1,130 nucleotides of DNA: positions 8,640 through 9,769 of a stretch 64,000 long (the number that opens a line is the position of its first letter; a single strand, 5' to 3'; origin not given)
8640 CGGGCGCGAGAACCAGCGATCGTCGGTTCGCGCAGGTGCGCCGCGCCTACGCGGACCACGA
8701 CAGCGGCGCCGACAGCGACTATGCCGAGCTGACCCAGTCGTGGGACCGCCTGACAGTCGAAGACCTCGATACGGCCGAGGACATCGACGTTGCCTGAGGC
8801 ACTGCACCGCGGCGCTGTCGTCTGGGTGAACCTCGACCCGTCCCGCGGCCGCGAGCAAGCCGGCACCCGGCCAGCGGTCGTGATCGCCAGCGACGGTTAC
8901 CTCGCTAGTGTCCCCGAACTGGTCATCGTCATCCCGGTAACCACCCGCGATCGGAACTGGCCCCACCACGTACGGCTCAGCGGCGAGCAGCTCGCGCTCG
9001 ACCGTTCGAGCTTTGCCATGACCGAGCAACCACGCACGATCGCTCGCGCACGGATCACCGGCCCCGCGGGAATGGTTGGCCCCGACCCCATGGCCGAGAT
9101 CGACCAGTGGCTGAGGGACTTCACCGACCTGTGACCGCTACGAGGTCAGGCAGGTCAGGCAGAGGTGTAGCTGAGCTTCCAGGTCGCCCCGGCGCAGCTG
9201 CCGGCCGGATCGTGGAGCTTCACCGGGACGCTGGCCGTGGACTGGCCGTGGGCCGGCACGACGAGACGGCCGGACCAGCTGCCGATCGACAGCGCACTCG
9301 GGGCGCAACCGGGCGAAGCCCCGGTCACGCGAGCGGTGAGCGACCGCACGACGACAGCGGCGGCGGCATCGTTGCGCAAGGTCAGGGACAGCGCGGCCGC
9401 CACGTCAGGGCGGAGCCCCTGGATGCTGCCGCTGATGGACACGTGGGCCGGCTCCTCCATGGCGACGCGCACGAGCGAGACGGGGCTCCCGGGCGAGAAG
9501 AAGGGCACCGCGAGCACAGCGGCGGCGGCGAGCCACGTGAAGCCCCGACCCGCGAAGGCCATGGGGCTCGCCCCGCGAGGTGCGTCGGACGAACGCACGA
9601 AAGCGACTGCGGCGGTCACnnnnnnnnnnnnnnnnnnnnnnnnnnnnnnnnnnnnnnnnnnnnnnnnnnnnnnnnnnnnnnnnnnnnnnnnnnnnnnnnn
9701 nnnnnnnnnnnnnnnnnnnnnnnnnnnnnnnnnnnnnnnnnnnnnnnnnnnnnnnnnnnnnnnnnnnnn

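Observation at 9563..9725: Candidate c-di-GMP-I (GEMM-I) riboswitch upstream of a small secreted protein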

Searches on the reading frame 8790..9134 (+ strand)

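Call 6: search_protein_families(library=pfam, proteins=[window:8790-9134:+], max_evalue=0.01)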
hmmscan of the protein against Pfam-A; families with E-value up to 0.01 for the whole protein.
window:8790-9134:+ (114 aa): 1 family
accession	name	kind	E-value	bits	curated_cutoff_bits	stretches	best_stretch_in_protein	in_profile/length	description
PF02452.23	PemK_toxin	-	1.2e-24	87.1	23.1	1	7-110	2-107/109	PemK-like, MazF-like toxin of type II toxin-antitoxin system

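Call 7: search_protein_families(library=ncbifam, proteins=[window:8790-9134:+], max_evalue=0.01)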
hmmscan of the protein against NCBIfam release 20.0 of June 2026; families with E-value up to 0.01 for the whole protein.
window:8790-9134:+ (114 aa): 3 families
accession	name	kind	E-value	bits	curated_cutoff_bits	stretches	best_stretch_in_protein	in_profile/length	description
NF007386.0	PRK09907.1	equivalog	7.8e-16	58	120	1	7-105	9-103/111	endoribonuclease MazF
NF007320.0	PRK09812.1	equivalog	1.9e-06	27.9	129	1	5-52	7-53/116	type II toxin-antitoxin system ChpB family toxin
NF052489.1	TAtMazFAgrob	equivalog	0.006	16.4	150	1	6-54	7-53/118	type II toxin-antitoxin system toxin MazF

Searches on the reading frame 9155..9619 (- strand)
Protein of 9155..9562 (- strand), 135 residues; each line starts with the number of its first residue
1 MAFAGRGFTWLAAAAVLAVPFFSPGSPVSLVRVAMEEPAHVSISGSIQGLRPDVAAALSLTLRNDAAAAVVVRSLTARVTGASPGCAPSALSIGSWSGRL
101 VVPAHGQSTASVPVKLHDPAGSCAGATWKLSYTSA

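Call 6: search_protein_families(library=pfam, proteins=[window:9155-9562:-], max_evalue=0.01)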
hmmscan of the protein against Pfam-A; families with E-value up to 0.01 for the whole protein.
window:9155-9562:- (135 aa): 0 families

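Call 7: search_protein_families(library=ncbifam, proteins=[window:9155-9562:-], max_evalue=0.01)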
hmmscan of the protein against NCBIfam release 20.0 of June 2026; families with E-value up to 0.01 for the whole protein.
window:9155-9562:- (135 aa): 0 families

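Call 9: find_homologous_proteins(query=window:9155-9562:-, max_evalue=0.001)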
Query window:9155-9562:- (135 aa): 9 proteins with E <= 0.001 among 8000 candidates.
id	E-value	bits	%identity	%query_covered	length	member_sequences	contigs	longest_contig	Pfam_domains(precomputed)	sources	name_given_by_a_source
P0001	2.0e-77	276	100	100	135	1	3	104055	-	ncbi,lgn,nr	ncbi:MAG: hypothetical protein JJD92_15150 [Frankiaceae bacterium]|nr:hypothetical protein [Frankiac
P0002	5.5e-49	184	69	100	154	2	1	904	-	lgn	-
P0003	3.5e-48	182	68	99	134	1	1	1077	-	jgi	jgi:hypothetical protein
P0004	2.2e-47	179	68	99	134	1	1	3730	-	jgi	jgi:hypothetical protein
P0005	6.3e-41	158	62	96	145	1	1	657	-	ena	-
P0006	3.3e-40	156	61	100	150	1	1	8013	-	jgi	jgi:hypothetical protein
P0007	1.9e-35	140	59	86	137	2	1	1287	-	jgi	jgi:hypothetical protein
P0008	1.6e-33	134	56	99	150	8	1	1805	-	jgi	jgi:hypothetical protein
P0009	9.3e-32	128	57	96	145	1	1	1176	-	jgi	jgi:hypothetical protein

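Call 10: find_encoding_contigs(protein=P0006, flank=5000, max_places=3)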
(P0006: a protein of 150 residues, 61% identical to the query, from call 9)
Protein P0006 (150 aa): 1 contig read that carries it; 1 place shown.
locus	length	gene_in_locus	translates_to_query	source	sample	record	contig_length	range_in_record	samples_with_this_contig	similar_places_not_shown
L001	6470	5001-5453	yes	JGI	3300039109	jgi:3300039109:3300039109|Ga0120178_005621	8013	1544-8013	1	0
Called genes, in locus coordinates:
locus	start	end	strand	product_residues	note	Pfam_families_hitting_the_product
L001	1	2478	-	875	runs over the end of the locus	PF02861:Clp_N, PF23569:NBD_SMAX1, PF00004:AAA, PF17871:AAA_lid_9, PF07724:AAA_2, PF00004:AAA, PF07728:AAA_5, PF10431:ClpB_D2-small, +10 more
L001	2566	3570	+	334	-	PF00768:Peptidase_S11, PF02113:Peptidase_S13, PF13354:Beta-lactamase2 (weak)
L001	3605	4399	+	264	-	PF23023:Anti-Pycsar_Apyc1, PF00753:Lactamase_B, PF12706:Lactamase_B_2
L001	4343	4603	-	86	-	-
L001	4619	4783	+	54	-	PF01042:Ribonuc_L-PSP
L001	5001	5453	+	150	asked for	-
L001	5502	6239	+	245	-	PF00977:His_biosynth, PF01207:Dus (faint), PF00478:IMPDH (faint), PF05690:ThiG (faint), PF03060:NMO (faint)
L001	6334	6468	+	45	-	?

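Call 11: find_encoding_contigs(protein=P0004, flank=5000, max_places=3)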
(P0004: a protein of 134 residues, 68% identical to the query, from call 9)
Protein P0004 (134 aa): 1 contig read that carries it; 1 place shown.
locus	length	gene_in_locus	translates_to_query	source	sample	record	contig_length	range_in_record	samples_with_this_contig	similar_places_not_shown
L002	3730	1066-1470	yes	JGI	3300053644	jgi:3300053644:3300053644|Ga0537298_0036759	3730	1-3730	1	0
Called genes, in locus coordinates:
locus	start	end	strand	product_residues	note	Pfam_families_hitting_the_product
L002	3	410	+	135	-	?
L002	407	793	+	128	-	PF01042:Ribonuc_L-PSP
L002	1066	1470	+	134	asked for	-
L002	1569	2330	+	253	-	PF00977:His_biosynth, PF05690:ThiG (faint), PF01207:Dus (faint), PF03060:NMO (faint), PF01180:DHO_dh (faint)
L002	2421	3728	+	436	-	?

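Call 12: find_encoding_contigs(protein=P0008, flank=5000, max_places=3)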
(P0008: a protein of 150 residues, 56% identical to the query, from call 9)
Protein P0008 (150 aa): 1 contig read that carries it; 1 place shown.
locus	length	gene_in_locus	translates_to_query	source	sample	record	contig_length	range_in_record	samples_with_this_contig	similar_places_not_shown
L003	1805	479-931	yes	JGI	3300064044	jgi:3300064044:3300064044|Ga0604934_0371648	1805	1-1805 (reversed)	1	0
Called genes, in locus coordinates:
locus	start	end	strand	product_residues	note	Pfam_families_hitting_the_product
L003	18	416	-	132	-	PF00903:Glyoxalase (weak), PF18029:Glyoxalase_6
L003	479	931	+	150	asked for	-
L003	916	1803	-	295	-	?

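Call 13: find_encoding_contigs(protein=P0007, flank=5000, max_places=3)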
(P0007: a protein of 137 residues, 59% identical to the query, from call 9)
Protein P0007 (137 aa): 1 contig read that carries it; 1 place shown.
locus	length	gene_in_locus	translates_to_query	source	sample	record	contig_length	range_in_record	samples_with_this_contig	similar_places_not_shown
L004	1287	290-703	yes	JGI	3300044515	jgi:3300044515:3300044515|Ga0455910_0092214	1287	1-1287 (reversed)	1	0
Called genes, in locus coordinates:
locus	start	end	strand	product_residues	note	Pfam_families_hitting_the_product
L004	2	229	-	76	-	?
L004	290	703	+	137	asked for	-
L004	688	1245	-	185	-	PF20789:4HBT_3C, PF02551:Acyl_CoA_thio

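Call 14: find_encoding_contigs(protein=P0009, flank=5000, max_places=3)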
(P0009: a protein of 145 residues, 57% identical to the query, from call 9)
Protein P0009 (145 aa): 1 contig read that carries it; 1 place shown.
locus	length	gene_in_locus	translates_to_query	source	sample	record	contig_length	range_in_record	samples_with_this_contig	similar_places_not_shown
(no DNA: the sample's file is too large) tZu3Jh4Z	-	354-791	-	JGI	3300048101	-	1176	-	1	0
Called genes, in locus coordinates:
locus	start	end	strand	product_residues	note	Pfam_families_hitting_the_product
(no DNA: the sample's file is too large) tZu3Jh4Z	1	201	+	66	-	?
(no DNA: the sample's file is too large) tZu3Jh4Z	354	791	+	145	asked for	-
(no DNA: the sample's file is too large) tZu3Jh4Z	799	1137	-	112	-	PF02551:Acyl_CoA_thio, PF20789:4HBT_3C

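Call 15: find_encoding_contigs(protein=P0003, flank=5000, max_places=3)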
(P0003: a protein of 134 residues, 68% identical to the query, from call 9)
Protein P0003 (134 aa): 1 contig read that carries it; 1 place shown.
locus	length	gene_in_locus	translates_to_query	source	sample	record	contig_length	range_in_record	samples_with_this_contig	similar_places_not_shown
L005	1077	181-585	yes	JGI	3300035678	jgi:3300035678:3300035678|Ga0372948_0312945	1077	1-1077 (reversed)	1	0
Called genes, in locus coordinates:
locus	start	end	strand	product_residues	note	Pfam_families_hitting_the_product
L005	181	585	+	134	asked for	-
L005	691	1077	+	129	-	?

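Call 16: find_encoding_contigs(protein=P0002, flank=5000, max_places=3)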
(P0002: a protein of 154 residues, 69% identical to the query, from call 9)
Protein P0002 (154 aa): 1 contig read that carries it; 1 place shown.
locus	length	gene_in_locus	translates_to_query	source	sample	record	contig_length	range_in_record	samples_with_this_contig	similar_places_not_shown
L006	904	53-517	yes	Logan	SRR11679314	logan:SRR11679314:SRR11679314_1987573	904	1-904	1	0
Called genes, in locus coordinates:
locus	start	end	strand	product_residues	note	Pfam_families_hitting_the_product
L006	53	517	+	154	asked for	-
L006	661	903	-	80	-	?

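Call 17: find_encoding_contigs(protein=P0005, flank=5000, max_places=3)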
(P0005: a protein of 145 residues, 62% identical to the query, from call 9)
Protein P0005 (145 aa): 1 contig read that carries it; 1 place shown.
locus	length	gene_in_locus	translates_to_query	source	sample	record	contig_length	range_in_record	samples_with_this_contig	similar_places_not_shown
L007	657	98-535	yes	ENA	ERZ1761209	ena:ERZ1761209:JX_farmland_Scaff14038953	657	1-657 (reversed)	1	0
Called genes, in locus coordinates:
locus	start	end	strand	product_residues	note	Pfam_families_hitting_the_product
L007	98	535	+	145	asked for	-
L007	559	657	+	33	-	?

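Call 62: predict_structure(alignment_id=A2)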
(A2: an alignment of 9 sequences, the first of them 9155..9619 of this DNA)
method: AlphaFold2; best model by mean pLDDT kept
length: 154 residues; sequences in the alignment: 9
mean_pLDDT: 73.0   pTM: 0.56
mean pLDDT of the five models: 73.0, 72.5, 71.2, 71.0, 70.7
residues with pLDDT >= 90: 73; 70-90: 23; 50-70: 1; < 50: 57
segments of 3 or more residues with pLDDT < 50: 1-57
pLDDT, mean of each block of 10 residues (from residue 1): 43 43 41 42 41 50 89 93 92 93 91 95 95 92 89 88
secondary structure, 60 per line:
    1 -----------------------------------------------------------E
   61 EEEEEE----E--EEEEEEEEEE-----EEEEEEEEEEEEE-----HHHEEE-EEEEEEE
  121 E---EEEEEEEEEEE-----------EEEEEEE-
elements in order: E60-66 E74-83 E89-101 E110-112 E114-121 E125-135 E147-153

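Call 65: fold_search(model_id=the predicted structure, library=pdb)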
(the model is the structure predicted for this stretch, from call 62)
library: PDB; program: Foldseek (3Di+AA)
matches with E <= 10: 1143; with E <= 0.001: 0
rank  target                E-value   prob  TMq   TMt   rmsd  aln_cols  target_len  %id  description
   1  5jpm_B                3.1e-03  1.00  0.40  0.10  16.5       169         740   14  Structure of the complex of human complement C4 with MASP-2 rebuilt using iMDFF (released 2016-08-10)
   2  3ndy_E                3.7e-03  1.00  0.32  0.43   9.0       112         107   10  The structure of the catalytic and carbohydrate binding domain of endoglucanase D from Clostridium cellulovorans (released 2010-09-08)
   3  6fvi                  8.7e-03  1.00  0.32  0.34  10.5       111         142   17  ASH / PapD-like domain of human CEP192 (PapD-like domain 7) (released 2019-03-20)
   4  7e1y_A                9.2e-03  1.00  0.41  0.13   5.7        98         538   19  Staphylothermus marinus amylopullulanase -SmApu (released 2022-02-09)
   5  5jtw_B                9.2e-03  1.00  0.40  0.11   6.4       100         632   15  Crystal structure of complement C4b re-refined using iMDFF (released 2016-08-10)
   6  5jpn_B                9.2e-03  1.00  0.40  0.10  22.1       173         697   14  Structure of human complement C4 rebuilt using iMDFF (released 2016-08-10)
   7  5xxz_B                1.2e-02  1.00  0.33  0.05   5.2        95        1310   16  Crystal structure of a serine protease from Streptococcus species (released 2018-08-08)
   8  7b2m_B                1.3e-02  1.00  0.39  0.11  11.4       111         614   14  Cryo-EM structure of complement C4b in complex with nanobody E3 (released 2022-03-02)
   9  6ysq_D                1.3e-02  1.00  0.39  0.11  16.4       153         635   14  The hC4Nb8 complement inhibitory nanobody in complex with C4b (released 2020-06-24)
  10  3zk0                  1.4e-02  1.00  0.34  0.43   6.7       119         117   18  The crystal structure of a Cu(I) metallochaperone from Streptomyces lividans in its apo form (released 2014-01-29)
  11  6ysq_C                1.5e-02  1.00  0.41  0.11  16.1       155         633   14  The hC4Nb8 complement inhibitory nanobody in complex with C4b (released 2020-06-24)
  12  2cri_MODEL_1_A        1.5e-02  0.99  0.34  0.35  15.7       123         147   13  Solution structure of the MSP domain of mouse VAMP-associated proteinA (released 2005-11-20)
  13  3frp_G                1.6e-02  1.00  0.37  0.27   8.8       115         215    9  Crystal Structure of Cobra Venom Factor, a Co-factor for C3- and C5 convertase CVFBb (released 2009-04-28)
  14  7ad6_A                1.6e-02  0.99  0.38  0.07  20.6       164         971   12  Crystal structure of human complement C5 in complex with the K92 bovine knob domain peptide. (released 2021-03-10)
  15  9qk2_B                1.7e-02  1.00  0.39  0.11  17.1       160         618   13  Structure of the Complement classical and lectin pathway C3 convertase in complex with substrate C3 (released 2025-12-24)
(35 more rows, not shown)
